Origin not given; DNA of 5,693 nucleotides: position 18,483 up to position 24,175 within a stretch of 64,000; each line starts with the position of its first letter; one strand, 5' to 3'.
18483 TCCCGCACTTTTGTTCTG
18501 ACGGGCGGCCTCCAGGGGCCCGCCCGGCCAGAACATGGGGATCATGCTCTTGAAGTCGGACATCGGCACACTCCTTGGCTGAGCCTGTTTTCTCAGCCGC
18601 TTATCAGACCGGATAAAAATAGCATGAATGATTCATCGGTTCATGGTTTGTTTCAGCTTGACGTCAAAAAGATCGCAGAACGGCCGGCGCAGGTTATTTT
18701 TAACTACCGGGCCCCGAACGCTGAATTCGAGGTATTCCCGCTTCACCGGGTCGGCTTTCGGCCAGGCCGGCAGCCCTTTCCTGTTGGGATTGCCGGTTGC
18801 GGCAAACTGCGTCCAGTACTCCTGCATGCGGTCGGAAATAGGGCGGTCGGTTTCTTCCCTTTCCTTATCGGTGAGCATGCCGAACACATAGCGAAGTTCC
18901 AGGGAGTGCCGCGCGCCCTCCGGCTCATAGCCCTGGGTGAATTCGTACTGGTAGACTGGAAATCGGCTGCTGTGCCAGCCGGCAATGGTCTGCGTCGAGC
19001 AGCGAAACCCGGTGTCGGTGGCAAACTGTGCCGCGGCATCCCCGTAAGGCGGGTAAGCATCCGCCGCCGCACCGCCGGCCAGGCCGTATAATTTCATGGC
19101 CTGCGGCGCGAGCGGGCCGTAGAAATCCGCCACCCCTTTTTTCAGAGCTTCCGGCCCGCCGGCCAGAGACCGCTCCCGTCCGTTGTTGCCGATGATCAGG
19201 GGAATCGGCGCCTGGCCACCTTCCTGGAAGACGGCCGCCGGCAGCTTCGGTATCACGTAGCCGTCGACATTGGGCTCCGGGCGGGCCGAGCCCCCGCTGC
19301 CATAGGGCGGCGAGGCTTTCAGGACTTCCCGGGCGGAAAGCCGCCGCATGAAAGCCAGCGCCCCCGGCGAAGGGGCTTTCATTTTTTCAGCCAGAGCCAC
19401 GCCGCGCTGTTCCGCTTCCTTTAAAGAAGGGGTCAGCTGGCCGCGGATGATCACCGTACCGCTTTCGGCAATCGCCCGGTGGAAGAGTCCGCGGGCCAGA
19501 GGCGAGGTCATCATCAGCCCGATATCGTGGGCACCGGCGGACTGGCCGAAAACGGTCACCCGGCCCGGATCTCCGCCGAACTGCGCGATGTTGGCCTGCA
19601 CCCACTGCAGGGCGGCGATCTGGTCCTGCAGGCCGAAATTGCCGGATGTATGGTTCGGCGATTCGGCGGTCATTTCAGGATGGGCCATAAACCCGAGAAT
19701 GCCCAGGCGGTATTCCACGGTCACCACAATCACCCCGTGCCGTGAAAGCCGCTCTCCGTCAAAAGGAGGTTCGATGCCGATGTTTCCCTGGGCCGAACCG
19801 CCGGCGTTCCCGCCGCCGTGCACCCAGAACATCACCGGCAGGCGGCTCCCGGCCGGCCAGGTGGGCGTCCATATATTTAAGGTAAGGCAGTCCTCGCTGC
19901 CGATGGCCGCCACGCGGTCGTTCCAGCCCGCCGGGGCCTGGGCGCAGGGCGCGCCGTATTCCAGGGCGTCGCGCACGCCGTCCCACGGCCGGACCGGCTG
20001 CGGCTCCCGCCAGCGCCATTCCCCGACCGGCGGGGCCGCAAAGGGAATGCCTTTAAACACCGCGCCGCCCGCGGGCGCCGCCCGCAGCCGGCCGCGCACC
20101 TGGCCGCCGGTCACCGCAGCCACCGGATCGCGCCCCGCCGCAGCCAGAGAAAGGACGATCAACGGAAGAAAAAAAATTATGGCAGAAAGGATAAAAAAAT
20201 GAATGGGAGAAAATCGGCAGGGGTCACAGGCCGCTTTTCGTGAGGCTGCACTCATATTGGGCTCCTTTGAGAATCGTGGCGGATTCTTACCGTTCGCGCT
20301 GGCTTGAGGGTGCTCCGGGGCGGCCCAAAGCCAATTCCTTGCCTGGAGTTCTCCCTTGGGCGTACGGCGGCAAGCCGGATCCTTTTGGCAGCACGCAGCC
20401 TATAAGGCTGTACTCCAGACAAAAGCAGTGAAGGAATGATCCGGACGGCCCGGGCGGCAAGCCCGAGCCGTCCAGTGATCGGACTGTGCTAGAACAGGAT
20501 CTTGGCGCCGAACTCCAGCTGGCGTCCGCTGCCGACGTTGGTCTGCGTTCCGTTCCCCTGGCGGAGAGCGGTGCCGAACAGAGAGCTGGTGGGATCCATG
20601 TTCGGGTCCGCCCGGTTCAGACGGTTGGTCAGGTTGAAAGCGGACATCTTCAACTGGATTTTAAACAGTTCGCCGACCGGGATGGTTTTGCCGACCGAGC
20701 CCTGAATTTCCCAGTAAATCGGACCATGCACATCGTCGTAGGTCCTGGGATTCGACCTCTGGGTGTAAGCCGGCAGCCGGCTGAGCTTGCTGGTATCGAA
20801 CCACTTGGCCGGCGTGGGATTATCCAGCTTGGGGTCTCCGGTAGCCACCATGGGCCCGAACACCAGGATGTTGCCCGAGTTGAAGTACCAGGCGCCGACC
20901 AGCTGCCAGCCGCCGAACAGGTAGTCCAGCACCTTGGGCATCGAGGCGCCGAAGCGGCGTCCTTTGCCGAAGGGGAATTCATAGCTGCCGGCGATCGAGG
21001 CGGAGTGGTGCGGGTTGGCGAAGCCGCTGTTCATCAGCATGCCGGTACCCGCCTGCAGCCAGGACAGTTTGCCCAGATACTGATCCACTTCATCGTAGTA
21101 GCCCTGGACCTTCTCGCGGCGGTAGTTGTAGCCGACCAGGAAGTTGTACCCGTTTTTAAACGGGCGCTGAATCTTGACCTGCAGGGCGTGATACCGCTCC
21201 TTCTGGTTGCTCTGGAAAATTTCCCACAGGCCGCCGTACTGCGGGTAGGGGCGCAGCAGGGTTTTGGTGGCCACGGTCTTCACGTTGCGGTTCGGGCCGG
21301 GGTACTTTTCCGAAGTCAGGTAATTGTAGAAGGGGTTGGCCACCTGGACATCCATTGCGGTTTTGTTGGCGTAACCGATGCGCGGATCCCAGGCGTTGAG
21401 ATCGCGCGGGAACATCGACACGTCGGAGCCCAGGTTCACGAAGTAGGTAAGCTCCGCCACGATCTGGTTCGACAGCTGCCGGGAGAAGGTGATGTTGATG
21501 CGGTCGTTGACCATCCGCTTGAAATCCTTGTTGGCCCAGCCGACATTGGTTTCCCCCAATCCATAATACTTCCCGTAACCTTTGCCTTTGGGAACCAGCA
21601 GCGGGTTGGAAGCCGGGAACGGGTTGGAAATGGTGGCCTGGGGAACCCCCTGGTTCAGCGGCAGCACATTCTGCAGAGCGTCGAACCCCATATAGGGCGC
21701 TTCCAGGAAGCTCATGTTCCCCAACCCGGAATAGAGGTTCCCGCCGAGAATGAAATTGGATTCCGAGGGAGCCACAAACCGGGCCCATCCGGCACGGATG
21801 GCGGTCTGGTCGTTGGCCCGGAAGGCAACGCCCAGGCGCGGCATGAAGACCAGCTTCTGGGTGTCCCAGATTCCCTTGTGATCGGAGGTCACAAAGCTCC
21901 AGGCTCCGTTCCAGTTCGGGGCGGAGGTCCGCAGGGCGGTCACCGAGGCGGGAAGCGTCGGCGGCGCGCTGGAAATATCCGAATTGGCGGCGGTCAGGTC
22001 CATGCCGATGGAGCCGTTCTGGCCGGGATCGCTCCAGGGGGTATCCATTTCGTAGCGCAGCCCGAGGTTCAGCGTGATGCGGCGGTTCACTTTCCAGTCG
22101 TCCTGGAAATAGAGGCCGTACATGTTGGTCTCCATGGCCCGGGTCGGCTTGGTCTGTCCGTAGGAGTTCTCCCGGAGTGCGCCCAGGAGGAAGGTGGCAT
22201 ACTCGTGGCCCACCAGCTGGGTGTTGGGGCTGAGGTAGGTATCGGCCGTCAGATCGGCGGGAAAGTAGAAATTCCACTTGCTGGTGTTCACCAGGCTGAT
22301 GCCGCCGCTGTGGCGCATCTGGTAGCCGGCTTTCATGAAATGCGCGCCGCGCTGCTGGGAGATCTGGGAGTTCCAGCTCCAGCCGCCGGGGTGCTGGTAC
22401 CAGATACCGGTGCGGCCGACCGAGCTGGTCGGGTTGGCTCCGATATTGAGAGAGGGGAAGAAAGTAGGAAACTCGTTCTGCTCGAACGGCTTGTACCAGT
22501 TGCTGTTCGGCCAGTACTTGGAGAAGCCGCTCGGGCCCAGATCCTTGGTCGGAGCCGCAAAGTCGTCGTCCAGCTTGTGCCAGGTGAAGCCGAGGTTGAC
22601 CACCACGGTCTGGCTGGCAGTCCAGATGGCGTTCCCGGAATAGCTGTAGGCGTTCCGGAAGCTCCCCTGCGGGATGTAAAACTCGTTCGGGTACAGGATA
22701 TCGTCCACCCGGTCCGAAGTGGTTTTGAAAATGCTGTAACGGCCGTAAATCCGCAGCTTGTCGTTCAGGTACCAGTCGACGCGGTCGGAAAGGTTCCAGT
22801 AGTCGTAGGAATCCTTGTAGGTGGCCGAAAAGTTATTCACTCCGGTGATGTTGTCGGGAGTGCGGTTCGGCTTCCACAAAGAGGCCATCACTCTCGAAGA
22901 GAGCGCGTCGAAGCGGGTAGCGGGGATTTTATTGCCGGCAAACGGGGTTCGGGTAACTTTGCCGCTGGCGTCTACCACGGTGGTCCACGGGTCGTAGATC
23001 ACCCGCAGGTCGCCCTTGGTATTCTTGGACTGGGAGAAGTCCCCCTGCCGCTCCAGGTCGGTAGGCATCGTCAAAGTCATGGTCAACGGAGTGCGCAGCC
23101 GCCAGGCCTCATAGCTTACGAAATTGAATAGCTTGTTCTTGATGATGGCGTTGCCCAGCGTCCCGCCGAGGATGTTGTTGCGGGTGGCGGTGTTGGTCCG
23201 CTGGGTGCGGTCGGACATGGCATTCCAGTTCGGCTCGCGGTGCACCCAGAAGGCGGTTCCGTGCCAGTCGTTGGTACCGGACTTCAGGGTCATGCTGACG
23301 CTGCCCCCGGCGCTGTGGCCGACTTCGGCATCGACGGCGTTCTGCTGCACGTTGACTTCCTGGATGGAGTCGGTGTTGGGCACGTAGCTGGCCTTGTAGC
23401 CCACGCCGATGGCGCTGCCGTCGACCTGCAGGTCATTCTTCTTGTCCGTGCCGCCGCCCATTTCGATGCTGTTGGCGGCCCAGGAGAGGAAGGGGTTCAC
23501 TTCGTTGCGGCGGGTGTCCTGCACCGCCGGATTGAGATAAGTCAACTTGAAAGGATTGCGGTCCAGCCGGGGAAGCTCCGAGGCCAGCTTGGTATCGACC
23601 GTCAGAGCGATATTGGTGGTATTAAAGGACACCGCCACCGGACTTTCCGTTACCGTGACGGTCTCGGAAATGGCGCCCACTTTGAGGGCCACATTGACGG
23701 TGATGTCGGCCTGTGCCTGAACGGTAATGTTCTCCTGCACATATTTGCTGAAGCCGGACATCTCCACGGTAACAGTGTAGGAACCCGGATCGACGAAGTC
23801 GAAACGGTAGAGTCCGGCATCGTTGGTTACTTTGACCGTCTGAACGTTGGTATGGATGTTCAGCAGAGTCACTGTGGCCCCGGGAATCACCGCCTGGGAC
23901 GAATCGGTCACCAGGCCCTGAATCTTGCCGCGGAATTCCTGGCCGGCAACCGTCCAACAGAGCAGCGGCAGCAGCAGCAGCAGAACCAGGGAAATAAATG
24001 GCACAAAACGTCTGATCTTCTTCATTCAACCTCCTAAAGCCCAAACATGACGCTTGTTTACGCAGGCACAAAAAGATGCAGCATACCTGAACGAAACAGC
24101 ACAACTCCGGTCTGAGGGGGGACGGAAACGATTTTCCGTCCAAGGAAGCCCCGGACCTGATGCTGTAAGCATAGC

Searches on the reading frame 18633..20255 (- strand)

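Call 67: search_protein_families(library=pfam, proteins=[window:18633-20255:-], max_evalue=0.00001)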
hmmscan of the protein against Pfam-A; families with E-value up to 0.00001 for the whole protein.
window:18633-20255:- (540 aa): 3 families
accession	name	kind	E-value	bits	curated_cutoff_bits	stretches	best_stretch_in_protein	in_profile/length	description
PF00135.34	COesterase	-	2.4e-112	376.9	27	2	43-363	2-318/515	Carboxylesterase family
PF20434.5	BD-FAE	-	5.1e-10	39.6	26.8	1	127-243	2-101/215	BD-FAE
PF07859.19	Abhydrolase_3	-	3.1e-08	34.1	25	1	143-243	2-83/210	alpha/beta hydrolase fold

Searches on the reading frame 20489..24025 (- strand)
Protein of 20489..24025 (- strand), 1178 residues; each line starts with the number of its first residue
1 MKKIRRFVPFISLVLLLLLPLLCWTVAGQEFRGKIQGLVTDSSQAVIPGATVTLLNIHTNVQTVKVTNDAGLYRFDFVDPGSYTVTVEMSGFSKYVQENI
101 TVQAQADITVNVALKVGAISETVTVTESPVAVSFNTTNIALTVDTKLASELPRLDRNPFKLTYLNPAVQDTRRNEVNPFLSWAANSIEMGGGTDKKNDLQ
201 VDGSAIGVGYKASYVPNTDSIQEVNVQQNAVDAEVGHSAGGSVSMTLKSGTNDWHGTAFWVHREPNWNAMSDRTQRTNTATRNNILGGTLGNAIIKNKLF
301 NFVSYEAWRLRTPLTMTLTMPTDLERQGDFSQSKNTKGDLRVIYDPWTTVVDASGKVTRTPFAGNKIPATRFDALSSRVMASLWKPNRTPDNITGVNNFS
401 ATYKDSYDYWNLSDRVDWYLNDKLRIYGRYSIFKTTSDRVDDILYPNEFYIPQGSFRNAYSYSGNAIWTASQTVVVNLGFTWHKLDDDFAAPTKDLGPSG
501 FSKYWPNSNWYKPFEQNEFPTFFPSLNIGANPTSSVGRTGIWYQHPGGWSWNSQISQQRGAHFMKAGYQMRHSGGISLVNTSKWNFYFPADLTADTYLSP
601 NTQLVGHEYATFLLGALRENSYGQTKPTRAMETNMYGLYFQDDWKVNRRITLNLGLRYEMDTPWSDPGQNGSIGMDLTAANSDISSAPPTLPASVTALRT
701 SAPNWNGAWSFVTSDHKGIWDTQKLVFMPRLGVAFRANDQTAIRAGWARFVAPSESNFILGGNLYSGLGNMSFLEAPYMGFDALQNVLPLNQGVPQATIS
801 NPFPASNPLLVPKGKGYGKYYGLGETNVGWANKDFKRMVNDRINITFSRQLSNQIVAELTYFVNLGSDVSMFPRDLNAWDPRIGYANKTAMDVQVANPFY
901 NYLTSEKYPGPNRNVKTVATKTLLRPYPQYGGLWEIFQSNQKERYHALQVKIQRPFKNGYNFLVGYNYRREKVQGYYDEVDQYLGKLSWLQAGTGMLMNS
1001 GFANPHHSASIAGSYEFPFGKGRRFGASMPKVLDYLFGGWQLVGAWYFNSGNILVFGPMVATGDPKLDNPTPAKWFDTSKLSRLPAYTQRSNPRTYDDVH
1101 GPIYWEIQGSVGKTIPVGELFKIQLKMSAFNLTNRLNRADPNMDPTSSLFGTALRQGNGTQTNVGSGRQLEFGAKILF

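Call 67: search_protein_families(library=pfam, proteins=[window:20489-24025:-], max_evalue=0.00001)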
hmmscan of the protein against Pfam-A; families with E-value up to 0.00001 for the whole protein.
window:20489-24025:- (1178 aa): 4 families
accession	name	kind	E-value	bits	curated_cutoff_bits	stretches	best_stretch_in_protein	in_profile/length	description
PF25183.1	OMP_b-brl_4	-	8.7e-135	451.6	30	1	246-1156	1-830/838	Outer membrane beta barrel domain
PF13620.12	CarboxypepD_reg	-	7e-20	71.6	32.3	1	35-115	2-82/82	Carboxypeptidase regulatory-like domain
PF13715.12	CarbopepD_reg_2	-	6.3e-07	29.8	32.2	1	35-119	1-81/88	CarboxypepD_reg-like domain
PF17210.9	SdrD_B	-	4.4e-06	27.3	29.7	1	40-111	17-88/112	SdrD B-like domain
